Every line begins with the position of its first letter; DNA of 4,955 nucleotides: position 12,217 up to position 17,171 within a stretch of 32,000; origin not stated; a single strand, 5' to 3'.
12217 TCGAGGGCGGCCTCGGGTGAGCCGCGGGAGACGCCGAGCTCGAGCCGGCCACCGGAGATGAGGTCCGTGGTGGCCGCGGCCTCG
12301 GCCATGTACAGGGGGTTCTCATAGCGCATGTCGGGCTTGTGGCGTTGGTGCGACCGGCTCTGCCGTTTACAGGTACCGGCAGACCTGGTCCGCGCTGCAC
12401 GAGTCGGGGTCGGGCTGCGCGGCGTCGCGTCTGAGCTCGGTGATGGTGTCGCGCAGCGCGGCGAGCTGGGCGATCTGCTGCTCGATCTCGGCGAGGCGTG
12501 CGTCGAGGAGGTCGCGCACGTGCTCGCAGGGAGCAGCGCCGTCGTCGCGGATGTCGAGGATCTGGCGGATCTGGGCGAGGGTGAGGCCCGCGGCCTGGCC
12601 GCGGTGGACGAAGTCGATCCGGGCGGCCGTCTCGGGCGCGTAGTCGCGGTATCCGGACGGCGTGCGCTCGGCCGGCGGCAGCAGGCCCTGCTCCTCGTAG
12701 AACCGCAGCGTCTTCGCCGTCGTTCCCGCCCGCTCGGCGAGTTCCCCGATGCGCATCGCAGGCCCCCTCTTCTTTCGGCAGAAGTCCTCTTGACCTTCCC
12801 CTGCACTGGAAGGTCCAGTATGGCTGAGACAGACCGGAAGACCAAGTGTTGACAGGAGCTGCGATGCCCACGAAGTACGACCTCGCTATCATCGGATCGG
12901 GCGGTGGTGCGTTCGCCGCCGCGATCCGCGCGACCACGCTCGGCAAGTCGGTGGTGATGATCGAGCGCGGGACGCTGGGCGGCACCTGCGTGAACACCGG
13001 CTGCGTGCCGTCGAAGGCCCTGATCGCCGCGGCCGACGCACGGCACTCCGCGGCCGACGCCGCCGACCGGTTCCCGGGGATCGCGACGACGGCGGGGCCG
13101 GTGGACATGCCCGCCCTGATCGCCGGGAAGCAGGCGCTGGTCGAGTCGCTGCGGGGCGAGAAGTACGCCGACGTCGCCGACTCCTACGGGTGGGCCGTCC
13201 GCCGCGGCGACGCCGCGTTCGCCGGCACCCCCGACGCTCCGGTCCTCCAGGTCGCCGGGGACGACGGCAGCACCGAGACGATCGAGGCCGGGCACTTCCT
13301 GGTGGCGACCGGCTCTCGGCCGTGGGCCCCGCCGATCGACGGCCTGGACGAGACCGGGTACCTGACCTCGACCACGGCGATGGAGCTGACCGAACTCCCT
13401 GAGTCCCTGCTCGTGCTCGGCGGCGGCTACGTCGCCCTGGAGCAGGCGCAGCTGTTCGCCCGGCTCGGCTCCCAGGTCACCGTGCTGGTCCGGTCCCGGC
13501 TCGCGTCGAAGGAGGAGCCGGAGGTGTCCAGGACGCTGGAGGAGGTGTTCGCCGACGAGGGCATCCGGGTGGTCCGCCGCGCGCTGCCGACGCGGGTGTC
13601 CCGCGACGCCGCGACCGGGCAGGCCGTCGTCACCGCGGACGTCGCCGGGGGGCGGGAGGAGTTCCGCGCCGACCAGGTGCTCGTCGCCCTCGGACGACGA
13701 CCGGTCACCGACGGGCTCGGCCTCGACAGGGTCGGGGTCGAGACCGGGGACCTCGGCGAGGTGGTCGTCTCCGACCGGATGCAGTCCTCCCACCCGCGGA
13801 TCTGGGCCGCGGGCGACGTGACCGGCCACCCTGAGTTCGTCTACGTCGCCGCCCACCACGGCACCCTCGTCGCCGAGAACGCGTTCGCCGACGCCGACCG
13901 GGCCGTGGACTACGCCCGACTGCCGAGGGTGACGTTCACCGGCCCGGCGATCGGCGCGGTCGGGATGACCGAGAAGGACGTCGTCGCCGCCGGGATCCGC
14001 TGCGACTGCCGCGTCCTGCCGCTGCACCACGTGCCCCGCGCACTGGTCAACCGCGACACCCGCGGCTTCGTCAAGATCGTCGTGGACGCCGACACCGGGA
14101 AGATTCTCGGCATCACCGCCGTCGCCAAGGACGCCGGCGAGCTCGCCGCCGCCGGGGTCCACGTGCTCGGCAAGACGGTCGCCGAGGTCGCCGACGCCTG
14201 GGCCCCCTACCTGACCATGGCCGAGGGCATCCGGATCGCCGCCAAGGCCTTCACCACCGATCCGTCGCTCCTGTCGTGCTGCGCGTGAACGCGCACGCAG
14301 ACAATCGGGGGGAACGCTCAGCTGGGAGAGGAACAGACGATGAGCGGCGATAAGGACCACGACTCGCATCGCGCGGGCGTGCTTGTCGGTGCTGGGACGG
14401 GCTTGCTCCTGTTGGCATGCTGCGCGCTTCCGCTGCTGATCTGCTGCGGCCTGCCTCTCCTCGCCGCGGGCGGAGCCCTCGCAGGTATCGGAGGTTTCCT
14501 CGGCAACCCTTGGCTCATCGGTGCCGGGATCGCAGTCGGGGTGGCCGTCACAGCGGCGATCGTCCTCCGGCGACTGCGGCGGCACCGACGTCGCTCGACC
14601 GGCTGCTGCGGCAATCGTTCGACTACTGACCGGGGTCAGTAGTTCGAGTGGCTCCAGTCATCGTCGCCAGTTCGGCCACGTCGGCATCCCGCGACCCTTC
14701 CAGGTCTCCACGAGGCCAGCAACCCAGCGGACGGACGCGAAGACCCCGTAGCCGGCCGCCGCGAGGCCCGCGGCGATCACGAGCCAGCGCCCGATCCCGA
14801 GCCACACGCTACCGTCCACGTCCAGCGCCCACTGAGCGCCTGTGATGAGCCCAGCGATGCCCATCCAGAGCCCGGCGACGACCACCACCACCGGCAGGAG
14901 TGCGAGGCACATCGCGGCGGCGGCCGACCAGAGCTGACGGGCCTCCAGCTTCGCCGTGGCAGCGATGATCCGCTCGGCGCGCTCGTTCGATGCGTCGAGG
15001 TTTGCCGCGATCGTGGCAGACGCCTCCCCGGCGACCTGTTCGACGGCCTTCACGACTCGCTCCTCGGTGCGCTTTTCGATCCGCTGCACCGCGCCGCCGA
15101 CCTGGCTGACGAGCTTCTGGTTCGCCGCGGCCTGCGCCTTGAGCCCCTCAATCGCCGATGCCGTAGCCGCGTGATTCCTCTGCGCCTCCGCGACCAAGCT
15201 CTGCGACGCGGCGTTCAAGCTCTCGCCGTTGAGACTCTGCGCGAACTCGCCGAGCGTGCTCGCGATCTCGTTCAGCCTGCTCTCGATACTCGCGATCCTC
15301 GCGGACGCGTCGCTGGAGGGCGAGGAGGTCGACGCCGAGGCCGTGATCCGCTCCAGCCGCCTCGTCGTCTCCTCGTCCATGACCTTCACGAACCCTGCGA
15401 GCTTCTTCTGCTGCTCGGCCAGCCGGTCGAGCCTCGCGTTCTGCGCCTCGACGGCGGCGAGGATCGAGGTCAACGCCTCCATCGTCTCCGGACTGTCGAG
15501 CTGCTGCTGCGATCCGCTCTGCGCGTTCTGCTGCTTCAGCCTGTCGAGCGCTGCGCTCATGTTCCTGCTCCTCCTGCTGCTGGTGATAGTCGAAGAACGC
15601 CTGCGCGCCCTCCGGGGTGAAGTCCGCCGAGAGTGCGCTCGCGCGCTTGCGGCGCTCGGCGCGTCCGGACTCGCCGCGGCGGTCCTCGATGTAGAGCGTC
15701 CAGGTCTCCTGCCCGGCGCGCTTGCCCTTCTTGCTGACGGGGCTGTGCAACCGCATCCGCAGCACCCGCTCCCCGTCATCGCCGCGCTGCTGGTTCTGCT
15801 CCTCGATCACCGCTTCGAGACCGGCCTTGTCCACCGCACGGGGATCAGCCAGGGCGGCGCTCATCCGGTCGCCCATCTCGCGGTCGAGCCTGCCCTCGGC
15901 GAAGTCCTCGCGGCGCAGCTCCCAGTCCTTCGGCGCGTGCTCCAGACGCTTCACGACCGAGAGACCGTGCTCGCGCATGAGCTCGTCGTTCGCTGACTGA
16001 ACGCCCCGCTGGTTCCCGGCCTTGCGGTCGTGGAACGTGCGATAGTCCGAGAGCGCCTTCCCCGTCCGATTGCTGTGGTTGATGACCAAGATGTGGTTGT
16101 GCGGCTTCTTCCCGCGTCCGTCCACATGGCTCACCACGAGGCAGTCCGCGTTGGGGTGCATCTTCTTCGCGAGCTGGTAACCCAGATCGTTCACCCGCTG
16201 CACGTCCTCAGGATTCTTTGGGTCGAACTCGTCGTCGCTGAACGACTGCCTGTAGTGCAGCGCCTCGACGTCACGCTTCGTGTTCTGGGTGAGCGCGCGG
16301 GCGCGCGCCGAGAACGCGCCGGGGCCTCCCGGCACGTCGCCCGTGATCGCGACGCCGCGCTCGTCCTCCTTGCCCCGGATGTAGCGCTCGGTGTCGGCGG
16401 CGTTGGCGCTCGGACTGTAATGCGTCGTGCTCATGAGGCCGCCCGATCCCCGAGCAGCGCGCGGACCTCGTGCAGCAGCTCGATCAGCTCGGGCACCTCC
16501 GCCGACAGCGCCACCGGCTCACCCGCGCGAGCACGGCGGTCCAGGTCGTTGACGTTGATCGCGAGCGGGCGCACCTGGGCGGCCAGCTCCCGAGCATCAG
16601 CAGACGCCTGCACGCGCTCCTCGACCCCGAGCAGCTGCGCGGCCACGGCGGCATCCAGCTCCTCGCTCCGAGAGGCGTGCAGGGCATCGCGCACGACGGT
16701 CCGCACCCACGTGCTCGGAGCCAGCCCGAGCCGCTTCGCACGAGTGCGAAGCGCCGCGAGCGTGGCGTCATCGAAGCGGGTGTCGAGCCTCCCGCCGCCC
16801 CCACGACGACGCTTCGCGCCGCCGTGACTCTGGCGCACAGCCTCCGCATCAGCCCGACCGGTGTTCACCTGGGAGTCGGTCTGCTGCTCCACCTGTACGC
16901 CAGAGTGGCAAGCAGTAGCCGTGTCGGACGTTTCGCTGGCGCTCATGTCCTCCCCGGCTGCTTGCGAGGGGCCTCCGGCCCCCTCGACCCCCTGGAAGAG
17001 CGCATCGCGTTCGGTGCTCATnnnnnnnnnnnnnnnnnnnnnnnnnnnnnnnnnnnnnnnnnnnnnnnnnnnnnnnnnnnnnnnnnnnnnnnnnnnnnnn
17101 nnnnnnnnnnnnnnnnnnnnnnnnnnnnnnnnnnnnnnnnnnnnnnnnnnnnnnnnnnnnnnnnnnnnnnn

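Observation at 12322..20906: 8.58-kb integrative mobilizable element splits an LLM oxidoreductase gene, and attP reconstructs as a perfect 26-bp palindrome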

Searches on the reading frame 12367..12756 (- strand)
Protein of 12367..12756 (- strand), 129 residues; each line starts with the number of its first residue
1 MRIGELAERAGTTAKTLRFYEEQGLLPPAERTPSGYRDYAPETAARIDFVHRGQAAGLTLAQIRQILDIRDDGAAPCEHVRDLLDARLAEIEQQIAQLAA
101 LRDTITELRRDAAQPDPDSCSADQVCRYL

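Call 6: search_protein_families(library=pfam, proteins=[window:12367-12756:-], max_evalue=0.01)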
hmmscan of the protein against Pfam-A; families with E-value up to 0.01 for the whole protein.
window:12367-12756:- (129 aa): 3 families
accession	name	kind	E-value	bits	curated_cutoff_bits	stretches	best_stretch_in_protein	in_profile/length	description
PF09278.17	MerR-DNA-bind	-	4.5e-20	72.5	25.4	1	45-108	2-65/65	MerR, DNA binding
PF13411.12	MerR_1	-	3e-19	69.3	21.6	1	1-68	1-67/69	MerR HTH family regulatory protein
PF00376.29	MerR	-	1.5e-18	66.8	28.2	1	2-39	1-38/38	MerR family regulatory protein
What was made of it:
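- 12367..12756 (-): MerR-family metal-responsive regulator, 129 aa. Pfam MerR / MerR-DNA-bind, E 1e-18 to 5e-20 (call 6).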

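Call 9: search_protein_families(library=ncbifam, proteins=[window:12367-12756:-], max_evalue=0.01)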
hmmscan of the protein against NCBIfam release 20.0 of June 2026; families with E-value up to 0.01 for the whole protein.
window:12367-12756:- (129 aa): 17 families
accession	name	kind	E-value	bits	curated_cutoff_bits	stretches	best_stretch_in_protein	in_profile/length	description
TIGR02047.1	CadR-PbrR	equivalog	2.5e-29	101.9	151.45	1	1-114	1-114/127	Cd(II)/Pb(II)-responsive transcriptional regulator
NF007069.0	PRK09514.1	equivalog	1.3e-28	99.8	143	1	2-109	3-111/141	Zn(2+)-responsive transcriptional regulator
TIGR02043.1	ZntR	equivalog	1.3e-27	96.6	167.95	1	1-109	2-111/131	Zn(2+)-responsive transcriptional regulator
TIGR02044.1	CueR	equivalog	3.8e-24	85.2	147.4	1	1-113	1-113/127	Cu(I)-responsive transcriptional regulator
TIGR02051.1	MerR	equivalog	7e-24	84.4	150.85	1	2-113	1-110/124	mercury resistance transcriptional regulator MerR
NF007590.0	PRK10227.1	equivalog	1.6e-14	54.1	244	1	1-120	1-120/135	Cu(I)-responsive transcriptional regulator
TIGR01950.1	SoxR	equivalog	4.1e-14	52.5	116.9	1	1-106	2-107/142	redox-sensitive transcriptional activator SoxR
NF041849.1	trans_regNmlR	equivalog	6.4e-14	52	175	1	1-101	1-101/117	stress response transcriptional regulator NmlR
NF010315.0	PRK13752.1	subfamily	9.6e-13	48.4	261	1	2-108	9-113/144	mercury resistance transcriptional regulator MerR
NF050798.1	TF_FtsR_Actino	equivalog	2e-11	44.4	150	1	13-106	18-112/223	transcriptional regulator FtsR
TIGR02054.1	MerD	equivalog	1.7e-09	38.2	103.65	1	2-104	5-112/120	mercuric resistance transcriptional repressor MerD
NF047375.1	HeatShock_HspR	equivalog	2.1e-09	37.3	105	1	3-92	6-87/92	heat shock protein transcriptional repressor HspR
NF033783.1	coreg_MerD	equivalog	9.8e-06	26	170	1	3-101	6-109/121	mercury resistance co-regulator MerD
NF052513.1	TransRegCarH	equivalog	7.2e-05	22.2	400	1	3-97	9-105/274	HTH-type transcriptional repressor CarH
NF053782.1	ChlnTransRegdde3219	equivalog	0.00047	19.7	450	1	3-95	9-99/278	choline utilization transcriptional activator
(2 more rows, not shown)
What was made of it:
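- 12367..12756 (-): Below the NCBIfam MerR equivalog cut-off (call 9).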

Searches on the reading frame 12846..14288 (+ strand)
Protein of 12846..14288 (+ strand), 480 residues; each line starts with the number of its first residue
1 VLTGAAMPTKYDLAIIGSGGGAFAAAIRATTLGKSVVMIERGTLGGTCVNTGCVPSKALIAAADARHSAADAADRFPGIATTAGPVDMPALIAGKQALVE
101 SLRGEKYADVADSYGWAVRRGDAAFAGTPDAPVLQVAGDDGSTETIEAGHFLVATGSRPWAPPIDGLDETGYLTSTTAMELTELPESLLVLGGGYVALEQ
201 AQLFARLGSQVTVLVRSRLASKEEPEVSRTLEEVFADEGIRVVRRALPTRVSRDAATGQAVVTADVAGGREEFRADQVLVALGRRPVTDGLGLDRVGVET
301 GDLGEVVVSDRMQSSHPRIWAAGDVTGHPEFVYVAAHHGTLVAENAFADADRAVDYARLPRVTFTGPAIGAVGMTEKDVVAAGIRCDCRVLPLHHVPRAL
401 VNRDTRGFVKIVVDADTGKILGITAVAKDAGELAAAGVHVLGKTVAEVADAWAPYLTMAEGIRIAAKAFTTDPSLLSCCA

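Call 6: search_protein_families(library=pfam, proteins=[window:12846-14288:+], max_evalue=0.01)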
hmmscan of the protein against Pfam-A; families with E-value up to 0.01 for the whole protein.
window:12846-14288:+ (480 aa): 9 families
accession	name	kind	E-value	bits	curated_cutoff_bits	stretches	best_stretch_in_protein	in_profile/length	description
PF07992.20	Pyr_redox_2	-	1.7e-61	208.7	26.1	1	11-339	1-291/291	Pyridine nucleotide-disulphide oxidoreductase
PF02852.28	Pyr_redox_dim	-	2.8e-23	82.7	25.3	1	360-464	2-108/110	Pyridine nucleotide-disulphide oxidoreductase, dimerisation domain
PF00070.33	Pyr_redox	-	1.6e-15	57.8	22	1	188-263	2-79/82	Pyridine nucleotide-disulphide oxidoreductase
PF13738.12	Pyr_redox_3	-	3.6e-09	36.7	30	1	142-323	119-305/305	Pyridine nucleotide-disulphide oxidoreductase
PF12831.13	FAD_oxidored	-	8.7e-07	29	27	1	12-55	1-45/416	FAD dependent oxidoreductase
PF01134.28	GIDA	-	0.00029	20.5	22.1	0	12-65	1-52/391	Glucose inhibited division protein A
PF00890.30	FAD_binding_2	-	0.0016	18.2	20.4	1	12-64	1-49/414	FAD binding domain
PF13241.12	NAD_binding_7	-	0.0043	18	22.1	0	187-247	9-55/104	Putative NAD(P)-binding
PF13434.12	Lys_Orn_oxgnase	-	0.0066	16.1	21.3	0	133-242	131-245/339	L-lysine 6-monooxygenase/L-ornithine 5-monooxygenase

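Call 9: search_protein_families(library=ncbifam, proteins=[window:12846-14288:+], max_evalue=0.01)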
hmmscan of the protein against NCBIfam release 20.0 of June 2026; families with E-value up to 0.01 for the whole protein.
window:12846-14288:+ (480 aa): 68 families (the best 25 are shown)
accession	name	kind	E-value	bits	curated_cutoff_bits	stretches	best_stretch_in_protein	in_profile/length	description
TIGR02053.1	MerA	equivalog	2.4e-165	551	454.45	1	11-480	1-464/465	mercury(II) reductase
NF010311.1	PRK13748.1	subfamily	9.9e-129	430.7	600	1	10-480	97-559/560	mercury(II) reductase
TIGR01350.1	lipoamide_DH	equivalog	7.2e-96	321.7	408.8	1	10-472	1-457/461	dihydrolipoyl dehydrogenase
NF004991.0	PRK06370.1-3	subfamily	1.8e-93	313.8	620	1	9-471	34-489/509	FAD-containing oxidoreductase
NF004992.0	PRK06370.1-4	equivalog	2.6e-90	303.1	629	1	8-437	2-421/459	FAD-containing oxidoreductase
NF004946.0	PRK06292.2-4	subfamily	1.1e-81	275.1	634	1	10-442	3-440/487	dihydrolipoyl dehydrogenase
NF004947.0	PRK06292.2-5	equivalog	9.1e-79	265.5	592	1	10-435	3-421/474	dihydrolipoyl dehydrogenase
NF004776.0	PRK06116.1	equivalog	1.5e-78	264.8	480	1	9-434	3-416/450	glutathione-disulfide reductase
NF041853.1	hythiocyan_redase_MerA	equivalog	4.1e-75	253.3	650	1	9-433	2-403/440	hypothiocyanous acid reductase MerA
NF004990.0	PRK06370.1-1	equivalog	7.8e-73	245.7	842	1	7-468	1-444/459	FAD-containing oxidoreductase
NF040477.1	chlor_oxi_RclA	equivalog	1.2e-71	241.7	740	1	10-435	3-404/441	reactive chlorine resistance oxidoreductase RclA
NF003585.0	PRK05249.1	equivalog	1.3e-70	238.3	465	1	9-466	5-454/464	Si-specific NAD(P)(+) transhydrogenase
TIGR01424.1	gluta_reduc_2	equivalog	3.5e-70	236.8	606.05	1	11-435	3-413/446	glutathione-disulfide reductase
NF005884.0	PRK07846.1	equivalog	2e-69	234.4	501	1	9-441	2-420/454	mycothione reductase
NF004943.0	PRK06292.2-1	equivalog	8.5e-68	229.2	432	1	9-469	2-455/456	dihydrolipoyl dehydrogenase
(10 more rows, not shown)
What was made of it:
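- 12864..14288 (+): merA, mercury(II) reductase, 474 aa. NCBIfam TIGR02053 at 551 bits against a cut-off of 454 (call 9).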

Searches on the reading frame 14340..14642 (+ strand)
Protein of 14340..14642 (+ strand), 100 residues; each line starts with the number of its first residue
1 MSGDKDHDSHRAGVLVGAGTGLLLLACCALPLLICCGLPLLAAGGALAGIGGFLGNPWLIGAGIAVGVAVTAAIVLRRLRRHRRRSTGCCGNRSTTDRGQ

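Call 6: search_protein_families(library=pfam, proteins=[window:14340-14642:+], max_evalue=0.01)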
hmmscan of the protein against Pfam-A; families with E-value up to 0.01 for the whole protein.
window:14340-14642:+ (100 aa): 1 family
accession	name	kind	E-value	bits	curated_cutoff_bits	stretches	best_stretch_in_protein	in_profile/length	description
PF03203.19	MerC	-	0.0041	18.1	27.6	0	30-87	10-66/108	MerC mercury resistance protein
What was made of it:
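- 14340..14642 (+): 100-aa Cys-rich membrane protein, a possible Hg(II) transporter. Only a weak MerC hit (E 0.004, below cut-off; call 6).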

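Call 9: search_protein_families(library=ncbifam, proteins=[window:14340-14642:+], max_evalue=0.01)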
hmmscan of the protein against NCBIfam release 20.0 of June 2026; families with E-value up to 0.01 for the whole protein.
window:14340-14642:+ (100 aa): 0 families

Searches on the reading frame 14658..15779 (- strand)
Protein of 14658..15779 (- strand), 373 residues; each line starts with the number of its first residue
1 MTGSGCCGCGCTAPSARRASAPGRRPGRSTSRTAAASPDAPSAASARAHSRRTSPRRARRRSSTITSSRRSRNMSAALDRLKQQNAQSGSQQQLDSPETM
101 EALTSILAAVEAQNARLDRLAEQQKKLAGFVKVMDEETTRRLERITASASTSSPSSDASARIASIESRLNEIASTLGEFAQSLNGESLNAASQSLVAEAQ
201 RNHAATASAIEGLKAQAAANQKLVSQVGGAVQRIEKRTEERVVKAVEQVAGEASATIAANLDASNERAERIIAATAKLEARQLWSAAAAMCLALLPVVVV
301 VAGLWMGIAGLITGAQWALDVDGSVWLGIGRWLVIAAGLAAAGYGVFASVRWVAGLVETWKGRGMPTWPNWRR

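Call 6: search_protein_families(library=pfam, proteins=[window:14658-15779:-], max_evalue=0.01)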
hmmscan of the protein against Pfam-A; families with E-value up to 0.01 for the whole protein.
window:14658-15779:- (373 aa): 0 families

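Call 9: search_protein_families(library=ncbifam, proteins=[window:14658-15779:-], max_evalue=0.01)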
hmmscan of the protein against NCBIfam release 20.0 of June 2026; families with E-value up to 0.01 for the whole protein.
window:14658-15779:- (373 aa): 0 families

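Call 59: search_protein_families(library=pfam, proteins=[window:14658-15560:-], max_evalue=1)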
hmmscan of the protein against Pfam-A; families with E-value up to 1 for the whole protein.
window:14658-15560:- (300 aa): 10 families
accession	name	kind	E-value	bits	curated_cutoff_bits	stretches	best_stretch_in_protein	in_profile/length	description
PF04513.17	Baculo_PEP_C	-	0.007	16.9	38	1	13-134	8-134/140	Baculovirus polyhedron envelope protein, PEP, C terminus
PF17107.11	SesA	-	0.017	15.7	26.3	1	68-177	7-103/122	N-terminal domain on NACHT_NTPase and P-loop NTPases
PF05478.16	Prominin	-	0.026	13.1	34.3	1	20-238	229-445/799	Prominin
PF08702.15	Fib_alpha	-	0.13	12.8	29.9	0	121-180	42-101/143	Fibrinogen alpha/beta chain family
PF05659.16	RPW8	-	0.13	12.3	30.4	0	25-55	39-69/139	Arabidopsis broad-spectrum mildew resistance protein RPW8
PF13124.11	DUF3963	-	0.22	12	25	1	209-234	17-40/40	Protein of unknown function (DUF3963)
PF05549.16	Allexi_40kDa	-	0.22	11.5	26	1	37-134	73-164/271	Allexivirus 40kDa protein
PF05531.17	NPV_P10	-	0.24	12.3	29.8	0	30-97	6-66/75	Nucleopolyhedrovirus P10 protein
PF09304.16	Cortex-I_coil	-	0.35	11.6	60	1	26-70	38-83/107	Cortexillin coiled-coil region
PF10158.14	LOH1CR12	-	0.64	10.5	24.7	1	12-110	15-110/131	Tumour suppressor protein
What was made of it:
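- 14658..15560 (-): 300-aa backbone protein of unknown role, with a coiled-coil N-terminal part and hydrophobic C-terminal segments. No significant Pfam hit (calls 6, 59).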

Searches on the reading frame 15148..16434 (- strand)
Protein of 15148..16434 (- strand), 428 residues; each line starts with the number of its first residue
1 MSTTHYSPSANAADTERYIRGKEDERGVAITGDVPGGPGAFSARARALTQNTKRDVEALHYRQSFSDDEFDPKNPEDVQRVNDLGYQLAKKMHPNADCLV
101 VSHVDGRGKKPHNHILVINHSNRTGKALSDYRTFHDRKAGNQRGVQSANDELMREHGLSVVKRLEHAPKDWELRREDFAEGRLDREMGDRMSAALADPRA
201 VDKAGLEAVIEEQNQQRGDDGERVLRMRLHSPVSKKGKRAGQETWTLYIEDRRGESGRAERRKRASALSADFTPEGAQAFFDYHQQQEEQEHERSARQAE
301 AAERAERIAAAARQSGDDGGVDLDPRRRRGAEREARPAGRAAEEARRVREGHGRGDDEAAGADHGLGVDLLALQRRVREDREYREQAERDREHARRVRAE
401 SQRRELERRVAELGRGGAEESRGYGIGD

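Call 6: search_protein_families(library=pfam, proteins=[window:15148-16434:-], max_evalue=0.01)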
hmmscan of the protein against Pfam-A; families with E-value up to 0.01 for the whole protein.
window:15148-16434:- (428 aa): 1 family
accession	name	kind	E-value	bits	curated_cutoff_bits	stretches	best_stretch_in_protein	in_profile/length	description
PF03432.20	Relaxase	-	1.1e-13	52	24.6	1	49-158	35-132/132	MobA/VirD2-like, nuclease domain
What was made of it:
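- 15148..16434 (-): Relaxase ORF with a MobA/VirD2-like nuclease domain. Coding signal is convincing only from 16434 down to about 15560. Pfam PF03432, E 1e-13 (call 6).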

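Call 9: search_protein_families(library=ncbifam, proteins=[window:15148-16434:-], max_evalue=0.01)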
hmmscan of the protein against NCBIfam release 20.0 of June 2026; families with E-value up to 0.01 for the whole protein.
window:15148-16434:- (428 aa): 0 families

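Call 74: search_solved_structures(query=window:15148-16434:-, max_evalue=1)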
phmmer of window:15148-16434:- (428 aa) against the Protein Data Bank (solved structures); distinct sequences matched with E-value up to 1: 2.
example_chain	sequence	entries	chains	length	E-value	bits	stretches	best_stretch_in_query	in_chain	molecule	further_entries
9u5y_A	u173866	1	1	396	0.23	13.9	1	266-354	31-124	Pentalenolactone synthase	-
8w7g_A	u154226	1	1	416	0.26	13.7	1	266-354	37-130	Pentalenolactone synthase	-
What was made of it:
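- Tried and rejected: No solved-structure relative by sequence (call 74) and no NCBIfam model (call 9).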

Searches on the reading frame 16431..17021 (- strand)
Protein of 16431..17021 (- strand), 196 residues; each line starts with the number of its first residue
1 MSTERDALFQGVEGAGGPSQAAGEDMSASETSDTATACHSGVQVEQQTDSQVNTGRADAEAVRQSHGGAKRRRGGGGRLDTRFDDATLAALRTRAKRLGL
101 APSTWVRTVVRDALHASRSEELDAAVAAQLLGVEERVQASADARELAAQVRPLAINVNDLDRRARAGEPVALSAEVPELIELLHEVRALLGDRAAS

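Call 6: search_protein_families(library=pfam, proteins=[window:16431-17021:-], max_evalue=0.01)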
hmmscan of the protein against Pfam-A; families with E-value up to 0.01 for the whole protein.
window:16431-17021:- (196 aa): 1 family
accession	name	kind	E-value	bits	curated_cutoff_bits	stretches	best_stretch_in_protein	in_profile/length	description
PF21983.2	NikA-like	-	0.0067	17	27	0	80-130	8-58/72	Mobilization protein NikA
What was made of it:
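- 16431..17021 (-): 196-aa accessory protein upstream of the relaxase, a possible ribbon-helix-helix relaxosome component. Weak NikA-like hit, E 0.007, below cut-off (call 6).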

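Call 9: search_protein_families(library=ncbifam, proteins=[window:16431-17021:-], max_evalue=0.01)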
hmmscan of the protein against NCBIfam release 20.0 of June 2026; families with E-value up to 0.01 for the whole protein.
window:16431-17021:- (196 aa): 0 families
